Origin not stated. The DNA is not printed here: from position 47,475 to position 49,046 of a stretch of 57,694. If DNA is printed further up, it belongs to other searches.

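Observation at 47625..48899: Atypical AAA+ ATPase with C-terminal winged helix immediately downstream of the iterons: possible non-canonical initiator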

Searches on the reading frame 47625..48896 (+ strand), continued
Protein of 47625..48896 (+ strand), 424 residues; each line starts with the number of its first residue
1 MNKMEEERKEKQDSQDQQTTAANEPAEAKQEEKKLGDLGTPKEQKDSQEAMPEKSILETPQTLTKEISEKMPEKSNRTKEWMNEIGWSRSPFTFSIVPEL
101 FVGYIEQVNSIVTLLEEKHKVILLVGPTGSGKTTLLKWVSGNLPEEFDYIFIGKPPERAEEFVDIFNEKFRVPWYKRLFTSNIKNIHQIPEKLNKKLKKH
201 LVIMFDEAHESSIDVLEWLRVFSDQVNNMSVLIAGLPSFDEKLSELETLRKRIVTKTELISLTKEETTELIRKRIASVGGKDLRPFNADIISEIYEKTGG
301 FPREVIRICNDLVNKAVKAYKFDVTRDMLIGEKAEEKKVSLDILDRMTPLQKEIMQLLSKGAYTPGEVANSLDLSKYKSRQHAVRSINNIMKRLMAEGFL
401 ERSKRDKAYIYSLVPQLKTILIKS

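Call 20: search_solved_structures(query=A1, max_evalue=1, show_alignments=3)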
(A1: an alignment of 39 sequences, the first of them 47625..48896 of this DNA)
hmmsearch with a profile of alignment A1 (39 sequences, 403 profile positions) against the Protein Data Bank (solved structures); distinct sequences matched with E-value up to 1: 214 (the best 60 are shown).
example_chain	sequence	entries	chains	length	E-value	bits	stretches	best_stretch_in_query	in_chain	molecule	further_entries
6c2u_A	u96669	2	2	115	8.3e-06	28.3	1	83-122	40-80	phosphate-loop protein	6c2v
5zxd_A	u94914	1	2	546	5.7e-05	25.5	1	15-123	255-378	ATP-binding cassette sub-family F member 1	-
1sgw_A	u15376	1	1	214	7.6e-05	25.1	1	77-138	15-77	putative ABC transporter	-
3upu_A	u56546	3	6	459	0.00045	22.6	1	77-136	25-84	ATP-dependent DNA helicase dda | Dda helicase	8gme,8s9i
8bns_A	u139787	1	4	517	0.0012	21.2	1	80-128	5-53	AAA ATPase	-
8j07_g6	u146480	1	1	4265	0.0013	21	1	49-127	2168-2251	Dynein axonemal heavy chain 1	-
9fqr_X1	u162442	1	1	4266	0.0014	21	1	61-130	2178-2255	Dynein axonemal heavy chain 1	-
1p9r_A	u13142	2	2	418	0.0014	20.9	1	87-123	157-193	General secretion pathway protein E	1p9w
5fhd_A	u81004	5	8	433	0.0024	20.2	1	84-121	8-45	Uncharacterized protein | ATP-dependent DNA helicase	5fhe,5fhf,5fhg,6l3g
5ftb_A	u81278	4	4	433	0.0024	20.2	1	84-121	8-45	TPR DOMAIN PROTEIN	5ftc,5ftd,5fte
1in8_A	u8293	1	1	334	0.0024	20.2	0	229-339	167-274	HOLLIDAY JUNCTION DNA HELICASE RUVB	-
5ftf_A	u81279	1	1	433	0.0024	20.2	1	84-121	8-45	TPR DOMAIN PROTEIN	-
4kss_A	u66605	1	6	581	0.0027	20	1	87-123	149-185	Type II secretion system protein E, hemolysin-coregulated protein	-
4ksr_A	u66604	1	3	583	0.0027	20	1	87-123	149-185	Type II secretion system protein E, Hemolysin-coregulated protein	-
1in5_A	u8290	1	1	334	0.0027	20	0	98-125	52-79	HOLLIDAY JUNCTION DNA HELICASE RUVB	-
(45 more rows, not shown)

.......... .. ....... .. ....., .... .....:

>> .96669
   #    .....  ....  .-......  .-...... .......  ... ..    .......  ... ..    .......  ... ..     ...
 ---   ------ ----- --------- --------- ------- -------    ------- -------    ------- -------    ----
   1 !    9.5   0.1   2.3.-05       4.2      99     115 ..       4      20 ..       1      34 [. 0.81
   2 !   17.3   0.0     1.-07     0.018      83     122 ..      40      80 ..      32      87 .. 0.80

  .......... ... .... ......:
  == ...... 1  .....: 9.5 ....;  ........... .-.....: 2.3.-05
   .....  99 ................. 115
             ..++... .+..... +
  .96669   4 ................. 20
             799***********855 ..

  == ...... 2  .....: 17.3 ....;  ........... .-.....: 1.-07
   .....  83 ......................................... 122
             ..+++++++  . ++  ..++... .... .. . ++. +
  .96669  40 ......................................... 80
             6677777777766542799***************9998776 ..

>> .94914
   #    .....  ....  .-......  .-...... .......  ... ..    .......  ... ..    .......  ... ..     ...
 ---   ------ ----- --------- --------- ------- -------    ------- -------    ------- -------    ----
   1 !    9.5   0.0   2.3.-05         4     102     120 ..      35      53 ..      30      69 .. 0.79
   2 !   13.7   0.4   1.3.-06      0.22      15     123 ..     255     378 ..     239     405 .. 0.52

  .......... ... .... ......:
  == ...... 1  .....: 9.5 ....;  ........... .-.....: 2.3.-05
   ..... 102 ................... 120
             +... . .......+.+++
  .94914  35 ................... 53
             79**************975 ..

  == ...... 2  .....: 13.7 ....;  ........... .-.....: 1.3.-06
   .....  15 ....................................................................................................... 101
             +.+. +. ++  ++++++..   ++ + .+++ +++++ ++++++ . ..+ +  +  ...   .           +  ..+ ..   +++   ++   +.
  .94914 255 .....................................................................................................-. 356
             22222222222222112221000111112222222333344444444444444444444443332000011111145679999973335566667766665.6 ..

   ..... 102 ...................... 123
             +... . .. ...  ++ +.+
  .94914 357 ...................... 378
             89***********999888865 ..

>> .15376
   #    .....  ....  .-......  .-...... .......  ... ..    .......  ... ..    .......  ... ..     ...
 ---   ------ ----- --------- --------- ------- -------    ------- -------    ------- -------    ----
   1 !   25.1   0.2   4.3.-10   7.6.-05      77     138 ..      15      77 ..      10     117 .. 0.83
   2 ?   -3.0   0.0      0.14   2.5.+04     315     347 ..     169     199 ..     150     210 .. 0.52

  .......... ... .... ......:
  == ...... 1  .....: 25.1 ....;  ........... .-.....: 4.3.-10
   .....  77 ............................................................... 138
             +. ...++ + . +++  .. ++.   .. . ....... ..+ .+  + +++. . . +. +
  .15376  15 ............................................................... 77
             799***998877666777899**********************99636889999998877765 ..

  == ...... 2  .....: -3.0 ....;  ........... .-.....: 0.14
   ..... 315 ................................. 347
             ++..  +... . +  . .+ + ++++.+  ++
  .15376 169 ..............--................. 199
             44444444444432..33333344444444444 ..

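Call 24: find_related_loci(query=A1, collection=genome_contigs, flank=8000)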
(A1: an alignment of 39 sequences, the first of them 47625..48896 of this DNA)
Query A1 (424 aa) in genome_contigs; peptide patterns used: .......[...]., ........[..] (x = any residue, [..] = any of these).
600 stretches matched a pattern (row limit reached: there are more); 10 encode a relative of the query (tblastn E <= 1e-3); 10 distinct loci.
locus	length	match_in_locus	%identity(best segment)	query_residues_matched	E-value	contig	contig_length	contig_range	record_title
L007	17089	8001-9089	40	66-424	4e-83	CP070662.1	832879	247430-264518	MAG: archaeon isolate bin779 chromosome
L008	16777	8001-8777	24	73-317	2e-12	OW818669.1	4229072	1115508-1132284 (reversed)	metagenome genome assembly, chromosome: 1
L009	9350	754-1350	22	121-313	6e-10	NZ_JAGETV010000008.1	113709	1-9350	Thiomicrorhabdus marina strain 6S2-11 scaffold_8_length=113710, whole genome shotgun sequence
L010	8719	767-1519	21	70-310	2e-9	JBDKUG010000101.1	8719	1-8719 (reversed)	MAG: Smithella sp. isolate 7_bin.81_R2 c_000001249419, whole genome shotgun sequence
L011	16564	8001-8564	25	120-313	6e-7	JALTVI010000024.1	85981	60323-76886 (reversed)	MAG: Sulfurovum sp. isolate S141_maxbin2_scaf2bin.093 S141_NODE_126_length_85981_cov_21.651699, whole genome shotgun seq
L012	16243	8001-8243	31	104-186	6e-6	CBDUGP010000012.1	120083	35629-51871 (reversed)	MAG TPA_asm: uncultured bacterium isolate SRR22808116_maxbin2_13 genome assembly, contig: ERZ25043450.33, whole genome s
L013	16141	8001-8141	40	112-158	6e-6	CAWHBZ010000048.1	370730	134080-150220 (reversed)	MAG: uncultured beta proteobacterium isolate MFD00962.bin.2.238 genome assembly, contig: contig_77275, whole genome shot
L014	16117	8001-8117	54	109-145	1e-5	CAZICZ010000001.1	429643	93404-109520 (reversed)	MAG TPA_asm: uncultured Klebsiella sp. isolate SRP329387_co1_211 genome assembly, contig: NODE_1_length_429643_cov_13.02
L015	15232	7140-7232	58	106-136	2e-5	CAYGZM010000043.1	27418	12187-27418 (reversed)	MAG TPA_asm: uncultured Pirellulales bacterium isolate ERP119294_co1_448 genome assembly, contig: NODE_1991_length_27418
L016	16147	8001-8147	39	108-156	3e-5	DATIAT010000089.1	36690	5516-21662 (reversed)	MAG TPA_asm: Nitrospiraceae bacterium isolate SMAG_U16271 k141_478673, whole genome shotgun sequence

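Call 30: search_protein_families(library=pfam, proteins=[L007:7379-7933:-, L007:8016-9089:+, L007:9147-9404:+, L007:9475-9774:+, L007:9777-10718:-, L007:10757-11794:-], max_evalue=0.01)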
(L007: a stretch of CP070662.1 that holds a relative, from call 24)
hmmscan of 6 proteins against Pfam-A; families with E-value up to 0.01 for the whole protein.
L007:7379-7933:- (185 aa): 3 families
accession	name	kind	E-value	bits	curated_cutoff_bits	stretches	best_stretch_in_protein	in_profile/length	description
PF02834.22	LigT_PEase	-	2.7e-21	76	23.3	2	7-91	1-87/87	LigT like Phosphoesterase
PF13563.12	2_5_RNA_ligase2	-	4.6e-09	36.9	27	1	15-141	7-129/152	2'-5' RNA ligase superfamily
PF10469.15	AKAP7_NLS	-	1.9e-07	31.6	24.4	1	4-155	4-183/208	AKAP7 2'5' RNA ligase-like domain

L007:8016-9089:+ (358 aa): 22 families
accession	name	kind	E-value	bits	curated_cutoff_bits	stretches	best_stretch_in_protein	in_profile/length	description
PF13401.12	AAA_22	-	9e-14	52.3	27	1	49-174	5-130/130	AAA domain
PF13173.12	AAA_14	-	1.5e-07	31.9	27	1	50-199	3-128/129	AAA domain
PF03965.22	Penicillinase_R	-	5.7e-06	27.1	22.6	1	284-346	5-63/115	Penicillinase repressor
PF00004.35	AAA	-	1.7e-05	25.7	21.2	1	53-159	2-97/131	ATPase family associated with various cellular activities (AAA)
PF25199.1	nSTAND_NTPase5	-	2.2e-05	24.8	34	1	32-81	19-76/145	Novel STAND NTPase 5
PF13191.12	AAA_16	-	3.1e-05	25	32.6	1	41-156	15-158/167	AAA ATPase domain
PF01637.24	ATPase_2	-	0.0001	22.6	33.2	1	47-236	18-221/225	ATPase domain predominantly from Archaea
PF07728.20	AAA_5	-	0.00016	22.1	22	1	53-89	3-39/139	AAA domain (dynein-related subfamily)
PF24389.1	ORC-CDC6-like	-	0.00018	20.9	27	0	43-68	27-51/571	ORC-CDC6-like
PF05729.18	NACHT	-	0.00026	21.3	26.7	0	52-74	3-25/167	NACHT domain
PF00005.33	ABC_tran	-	0.00092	20.3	25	1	52-74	14-36/137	ABC transporter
PF07848.18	PaaX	-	0.00096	19.8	24.8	1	324-351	43-70/70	PaaX-like protein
PF04851.21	ResIII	-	0.0012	19.2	22.5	0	39-76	13-50/164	Type III restriction enzyme, res subunit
PF12802.13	MarR_2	-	0.0016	19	27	0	320-340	36-56/61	MarR family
PF13604.12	AAA_30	-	0.0022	18.2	27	0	46-82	15-53/191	AAA domain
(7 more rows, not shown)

L007:9147-9404:+ (86 aa): 1 family
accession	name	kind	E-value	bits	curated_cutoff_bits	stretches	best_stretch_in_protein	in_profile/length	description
PF05239.21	PRC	-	3.6e-05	24.1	21.2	1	3-82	2-73/78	PRC-barrel domain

L007:9475-9774:+ (100 aa): 1 family
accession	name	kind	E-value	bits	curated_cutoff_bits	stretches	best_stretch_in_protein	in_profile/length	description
PF09339.16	HTH_IclR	-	0.0099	16.1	22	0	11-51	2-39/52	IclR helix-turn-helix domain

L007:9777-10718:- (314 aa): 7 families
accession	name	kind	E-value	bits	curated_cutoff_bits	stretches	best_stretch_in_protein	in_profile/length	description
PF08423.17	Rad51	-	3.7e-96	321.6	22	1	76-314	1-243/244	Rad51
PF00154.27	RecA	-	6.6e-18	65.5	27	1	75-289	25-227/262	recA bacterial DNA recombination protein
PF14520.12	HHH_5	-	2.4e-11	44.3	27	1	6-60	2-56/57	Helix-hairpin-helix domain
PF06745.19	ATPase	-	6.2e-09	36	26.6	1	84-208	2-131/231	KaiC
PF13481.12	AAA_25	-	2.4e-08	34.3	27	1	79-246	11-186/195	AAA domain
PF13401.12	AAA_22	-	0.0012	19.6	27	1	100-204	4-92/130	AAA domain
PF00633.29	HHH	-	0.0073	16.6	24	0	6-23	11-28/30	Helix-hairpin-helix motif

L007:10757-11794:- (346 aa): 5 families
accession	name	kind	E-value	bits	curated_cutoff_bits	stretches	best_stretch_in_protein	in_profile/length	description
PF08646.16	Rep_fac-A_C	-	1.9e-13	50.9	28.5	1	200-336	3-145/146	Replication factor-A C terminal domain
PF01336.31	tRNA_anti-codon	-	1.6e-11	44.4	27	1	79-155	2-68/75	OB-fold nucleic acid binding domain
PF17244.8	CDC24_OB3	-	0.0017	18.6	25.4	1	70-124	1-51/216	Cell division control protein 24, OB domain 3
PF09999.14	DUF2240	-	0.0017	18.4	22.3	1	7-59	87-139/144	Uncharacterized protein conserved in archaea (DUF2240)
PF20544.3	DUF6758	-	0.0094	15.7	27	0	217-245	6-37/208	Family of unknown function (DUF6758)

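Call 32: predict_structure(alignment_id=A1)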
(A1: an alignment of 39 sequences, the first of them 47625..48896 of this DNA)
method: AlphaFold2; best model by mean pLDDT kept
length: 424 residues; sequences in the alignment: 39
mean_pLDDT: 82.5   pTM: 0.60
mean pLDDT of the five models: 82.5, 81.1, 81.0, 80.8, 73.2
residues with pLDDT >= 90: 291; 70-90: 44; 50-70: 12; < 50: 77
segments of 3 or more residues with pLDDT < 50: 1-72, 332-336
pLDDT, mean of each block of 10 residues (from residue 1): 41 39 37 36 34 38 38 71 94 91 94 96 94 95 96 97 96 90 95 95 97 97 97 96 94 94 95 95 93 94 95 94 89 50 82 92 95 91 95 92 92 85 61
secondary structure, 60 per line:
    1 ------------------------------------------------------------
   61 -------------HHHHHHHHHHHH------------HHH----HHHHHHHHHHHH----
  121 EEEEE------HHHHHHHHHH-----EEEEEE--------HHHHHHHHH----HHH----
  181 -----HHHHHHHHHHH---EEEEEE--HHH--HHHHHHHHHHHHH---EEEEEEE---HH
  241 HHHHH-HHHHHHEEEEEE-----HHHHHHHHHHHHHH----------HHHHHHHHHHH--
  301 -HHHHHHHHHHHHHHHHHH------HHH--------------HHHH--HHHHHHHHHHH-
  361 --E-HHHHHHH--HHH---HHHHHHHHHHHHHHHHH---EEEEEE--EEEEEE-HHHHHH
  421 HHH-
elements in order: H74-85 H105-116 E121-125 H132-141 E147-152 H161-169 H186-196 E200-205 H213-225 E229-235 H239-245 H247-252 E253-258 H264-277 H288-298 H302-319 H343-346 H349-359 H365-371 H380-396 E400-405 E408-413 H415-423

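Call 35: fold_search(model_id=the predicted structure, library=pdb)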
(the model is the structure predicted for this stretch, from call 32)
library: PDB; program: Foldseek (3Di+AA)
matches with E <= 10: 1856; with E <= 0.001: 992
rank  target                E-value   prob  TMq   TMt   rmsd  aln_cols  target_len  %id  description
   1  7jgr_A                4.9e-13  1.00  0.46  0.48  12.1       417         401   15  Structure of Drosophila ORC bound to DNA (84 bp) and Cdc6 (released 2020-09-09)
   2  1w5t_A                5.7e-13  1.00  0.47  0.50  11.0       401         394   15  Structure of the Aeropyrum Pernix ORC2 protein (ADPNP-ADP complexes) (released 2004-10-05)
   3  2qby_A                6.5e-12  1.00  0.46  0.52  11.0       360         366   17  Crystal structure of a heterodimer of Cdc6/Orc1 initiators bound to origin DNA (from S. solfataricus) (released 2007-09-11)
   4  7jk5_A                7.6e-12  1.00  0.42  0.46  12.5       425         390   14  Structure of Drosophila ORC bound to DNA (released 2020-09-09)
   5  1w5s_B                1.6e-11  1.00  0.43  0.45  11.7       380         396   14  Structure of the Aeropyrum Pernix ORC2 protein (ADP form) (released 2004-10-05)
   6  7tji_I                2.3e-11  1.00  0.41  0.45   8.9       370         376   14  S. cerevisiae ORC bound to 84 bp ARS1 DNA and Cdc6 (state 2) with flexible Orc6 N-terminal domain (released 2022-10-05)
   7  1w5t_C                5.5e-11  1.00  0.42  0.45  10.1       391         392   14  Structure of the Aeropyrum Pernix ORC2 protein (ADPNP-ADP complexes) (released 2004-10-05)
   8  7tjh_I                1.7e-10  1.00  0.44  0.48  10.3       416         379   13  S. cerevisiae ORC bound to 84 bp ARS1 DNA and Cdc6 (state 1) with flexible Orc6 N-terminal domain (released 2022-10-05)
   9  7tjf_A                2.0e-10  1.00  0.45  0.40  10.7       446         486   14  S. cerevisiae ORC bound to 84 bp ARS1 DNA (released 2023-01-18)
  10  1fnn_A                2.1e-10  1.00  0.43  0.48  13.2       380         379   16  CRYSTAL STRUCTURE OF CDC6P FROM PYROBACULUM AEROPHILUM (released 2000-10-04)
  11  1w5s_A                3.4e-10  1.00  0.43  0.46  10.0       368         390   15  Structure of the Aeropyrum Pernix ORC2 protein (ADP form) (released 2004-10-05)
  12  2v1u_A                6.2e-10  1.00  0.44  0.48  11.7       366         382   14  STRUCTURE OF THE AEROPYRUM PERNIX ORC1 PROTEIN IN COMPLEX WITH DNA (released 2007-09-18)
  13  8s0e_G                6.2e-10  1.00  0.44  0.54   9.5       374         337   14  H. sapiens OCCM bound to double stranded DNA (released 2024-10-02)
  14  7mca_A                6.2e-10  1.00  0.43  0.38  10.7       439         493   15  Structure of the S. cerevisiae origin recognition complex bound to the replication initiator Cdc6 and the ARS1 origin  (released 2021-06-02)
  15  8rwv_A                6.2e-10  1.00  0.42  0.45  11.2       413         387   15  Human OCCM DNA licensing intermediate (released 2025-02-05)
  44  8xvb_A                2.2e-08  1.00  0.40  0.65   6.8       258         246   15  Cryo-EM structure of ATP-DNA-MuB filaments (released 2024-08-14)
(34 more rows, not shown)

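Call 57: search_protein_families(library=pfam, alignment_id=A1, max_evalue=0.01)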
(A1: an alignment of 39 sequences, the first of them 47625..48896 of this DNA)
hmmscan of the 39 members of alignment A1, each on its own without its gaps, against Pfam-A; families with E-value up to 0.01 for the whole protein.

A. member 1, window:47625-48896:+ (424 aa): 23 families
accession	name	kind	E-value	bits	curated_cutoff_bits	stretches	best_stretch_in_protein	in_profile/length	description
PF13401.12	AAA_22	-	2.6e-13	50.9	27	1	118-243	4-130/130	AAA domain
PF01637.24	ATPase_2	-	1.2e-09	38.7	33.2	1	108-307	8-224/225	ATPase domain predominantly from Archaea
PF13173.12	AAA_14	-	8.1e-08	32.8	27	1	119-266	2-127/129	AAA domain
PF00931.28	NB-ARC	-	2.7e-06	27.3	23.5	1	113-327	11-219/248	NB-ARC domain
PF25199.1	nSTAND_NTPase5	-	3e-06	27.5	34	1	106-139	23-61/145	Novel STAND NTPase 5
PF04851.21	ResIII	-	4.2e-06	27.2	22.5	0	106-135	10-39/164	Type III restriction enzyme, res subunit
PF00005.33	ABC_tran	-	6.3e-06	27.3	25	1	117-157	9-50/137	ABC transporter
PF00437.27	T2SSE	-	7.3e-06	25.3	24.9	1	107-146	130-169/370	Type II/IV secretion system protein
PF00004.35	AAA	-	2e-05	25.5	21.2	1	122-211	1-69/131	ATPase family associated with various cellular activities (AAA)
PF20720.3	nSTAND3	-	2.6e-05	24.4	27.2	1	112-166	11-63/155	Novel STAND NTPase 3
PF13191.12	AAA_16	-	6.2e-05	24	32.6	1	107-227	8-160/167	AAA ATPase domain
PF12775.13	AAA_7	-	0.00022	21.3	25.8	1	108-152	22-67/181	P-loop containing dynein motor region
PF13604.12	AAA_30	-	0.00025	21.3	27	1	106-143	5-42/191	AAA domain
PF03965.22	Penicillinase_R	-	0.00046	21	22.6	1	348-412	2-63/115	Penicillinase repressor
PF13671.12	AAA_33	-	0.00055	20.7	27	1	121-178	1-51/143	AAA domain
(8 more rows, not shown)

B. families by the number of members that match (of 39 scanned): 72 families (the first 25 are shown)
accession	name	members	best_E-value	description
PF13401.12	AAA_22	39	3.9e-15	AAA domain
PF01637.24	ATPase_2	39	8.6e-10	ATPase domain predominantly from Archaea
PF00437.27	T2SSE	39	3.4e-09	Type II/IV secretion system protein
PF13173.12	AAA_14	39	8.3e-09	AAA domain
PF13191.12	AAA_16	39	2.1e-08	AAA ATPase domain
PF25199.1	nSTAND_NTPase5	39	1.8e-07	Novel STAND NTPase 5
PF04851.21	ResIII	38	6.4e-08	Type III restriction enzyme, res subunit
PF20720.3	nSTAND3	38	4.3e-07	Novel STAND NTPase 3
PF00005.33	ABC_tran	37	8.2e-08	ABC transporter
PF13604.12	AAA_30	36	9.3e-06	AAA domain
PF24389.1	ORC-CDC6-like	33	1.1e-06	ORC-CDC6-like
PF05729.18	NACHT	33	1.8e-06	NACHT domain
PF20703.3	nSTAND1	30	1.4e-05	Novel STAND NTPase 1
PF00931.28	NB-ARC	28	2.4e-07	NB-ARC domain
PF12775.13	AAA_7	28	4.3e-05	P-loop containing dynein motor region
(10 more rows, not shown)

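Call 59: search_protein_representatives(alignment_id=A1)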
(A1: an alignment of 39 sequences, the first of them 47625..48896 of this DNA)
Query: 39 sequences, 403 profile positions. Proteins with E-value up to 0.001 (for the whole library): 19663; up to 1e-10: 10248; up to 1e-30: 113. The best 150 are listed.
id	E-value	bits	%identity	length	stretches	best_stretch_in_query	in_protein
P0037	2.0e-169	580.3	-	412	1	35-402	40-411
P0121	1.3e-159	548.0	-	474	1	10-402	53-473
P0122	2.9e-137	474.4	-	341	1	55-403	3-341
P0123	7.1e-132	456.7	-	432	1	10-403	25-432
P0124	1.1e-123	429.6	-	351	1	56-403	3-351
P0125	1.9e-119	415.7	-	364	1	48-402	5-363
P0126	1.0e-116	406.7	-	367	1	51-402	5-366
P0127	1.5e-116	406.2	-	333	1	13-304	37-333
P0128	7.4e-116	403.9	-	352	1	52-403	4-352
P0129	2.9e-115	401.9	-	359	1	53-401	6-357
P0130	1.4e-108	380.0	-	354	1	62-402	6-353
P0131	1.5e-108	379.8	-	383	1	53-402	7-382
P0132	2.0e-108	379.4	-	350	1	55-402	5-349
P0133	4.3e-106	371.7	-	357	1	53-402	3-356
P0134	2.5e-105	369.2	-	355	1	54-403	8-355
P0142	2.4e-95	336.3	-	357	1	56-403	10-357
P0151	2.2e-81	290.3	-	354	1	61-401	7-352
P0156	4.4e-69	249.9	-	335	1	61-400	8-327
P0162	1.2e-62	228.7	-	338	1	62-402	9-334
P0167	5.6e-58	213.3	-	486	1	50-310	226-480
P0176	2.2e-53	198.2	-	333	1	62-402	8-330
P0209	8.2e-39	150.2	-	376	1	57-400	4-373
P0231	9.4e-31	123.6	-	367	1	51-395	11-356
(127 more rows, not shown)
